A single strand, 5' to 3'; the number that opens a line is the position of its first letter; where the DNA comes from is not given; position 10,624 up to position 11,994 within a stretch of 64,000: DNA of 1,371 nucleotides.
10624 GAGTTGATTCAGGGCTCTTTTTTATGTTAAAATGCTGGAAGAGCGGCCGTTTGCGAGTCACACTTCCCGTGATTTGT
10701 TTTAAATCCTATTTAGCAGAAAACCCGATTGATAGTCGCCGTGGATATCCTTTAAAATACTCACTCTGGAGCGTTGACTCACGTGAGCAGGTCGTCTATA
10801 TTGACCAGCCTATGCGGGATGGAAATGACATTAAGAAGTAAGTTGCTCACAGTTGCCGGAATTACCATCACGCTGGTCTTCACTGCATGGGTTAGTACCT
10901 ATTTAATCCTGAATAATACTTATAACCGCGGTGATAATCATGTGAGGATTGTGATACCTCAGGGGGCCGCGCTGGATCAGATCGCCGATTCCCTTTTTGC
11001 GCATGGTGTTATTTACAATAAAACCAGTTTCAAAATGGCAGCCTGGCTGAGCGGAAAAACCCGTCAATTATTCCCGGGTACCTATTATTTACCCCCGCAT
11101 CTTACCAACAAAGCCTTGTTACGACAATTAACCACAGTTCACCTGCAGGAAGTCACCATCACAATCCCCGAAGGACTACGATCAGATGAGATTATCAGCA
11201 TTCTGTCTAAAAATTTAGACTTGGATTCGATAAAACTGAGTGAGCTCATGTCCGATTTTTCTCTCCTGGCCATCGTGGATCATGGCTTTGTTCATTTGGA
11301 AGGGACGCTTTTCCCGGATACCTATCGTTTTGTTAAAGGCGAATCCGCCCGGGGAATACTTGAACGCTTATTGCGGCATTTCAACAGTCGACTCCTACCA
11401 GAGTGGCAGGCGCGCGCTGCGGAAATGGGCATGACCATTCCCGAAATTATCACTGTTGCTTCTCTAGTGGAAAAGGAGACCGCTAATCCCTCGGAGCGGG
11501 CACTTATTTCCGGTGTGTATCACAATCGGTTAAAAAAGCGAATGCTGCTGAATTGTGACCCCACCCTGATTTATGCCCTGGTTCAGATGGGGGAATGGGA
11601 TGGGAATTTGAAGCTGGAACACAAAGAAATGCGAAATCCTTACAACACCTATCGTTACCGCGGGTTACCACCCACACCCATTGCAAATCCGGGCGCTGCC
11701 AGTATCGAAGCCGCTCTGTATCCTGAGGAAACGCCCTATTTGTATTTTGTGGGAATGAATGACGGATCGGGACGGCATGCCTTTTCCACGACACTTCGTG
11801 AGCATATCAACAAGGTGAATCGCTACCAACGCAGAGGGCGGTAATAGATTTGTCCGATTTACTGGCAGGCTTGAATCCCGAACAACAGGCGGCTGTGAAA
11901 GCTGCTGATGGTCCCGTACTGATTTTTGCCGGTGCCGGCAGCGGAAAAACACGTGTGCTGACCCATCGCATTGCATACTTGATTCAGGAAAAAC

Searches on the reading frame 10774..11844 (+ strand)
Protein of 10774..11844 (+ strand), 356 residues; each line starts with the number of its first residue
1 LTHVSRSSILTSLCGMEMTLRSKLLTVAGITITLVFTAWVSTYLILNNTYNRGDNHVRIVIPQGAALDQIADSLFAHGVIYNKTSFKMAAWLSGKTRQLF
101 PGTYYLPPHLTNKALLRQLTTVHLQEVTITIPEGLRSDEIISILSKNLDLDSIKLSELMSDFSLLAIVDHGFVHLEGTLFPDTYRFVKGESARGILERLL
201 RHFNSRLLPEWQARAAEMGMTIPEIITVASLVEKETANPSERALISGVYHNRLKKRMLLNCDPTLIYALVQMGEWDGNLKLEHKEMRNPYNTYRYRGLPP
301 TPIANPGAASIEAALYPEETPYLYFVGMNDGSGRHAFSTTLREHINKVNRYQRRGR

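Call 64: search_protein_families(library=pfam, proteins=[window:10774-11844:+], max_evalue=0.0001)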
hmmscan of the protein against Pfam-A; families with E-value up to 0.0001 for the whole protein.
window:10774-11844:+ (356 aa): 1 family
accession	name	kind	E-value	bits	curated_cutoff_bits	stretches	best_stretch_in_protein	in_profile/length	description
PF02618.21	YceG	-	4.6e-84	282.6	32.4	1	59-349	1-274/275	YceG-like family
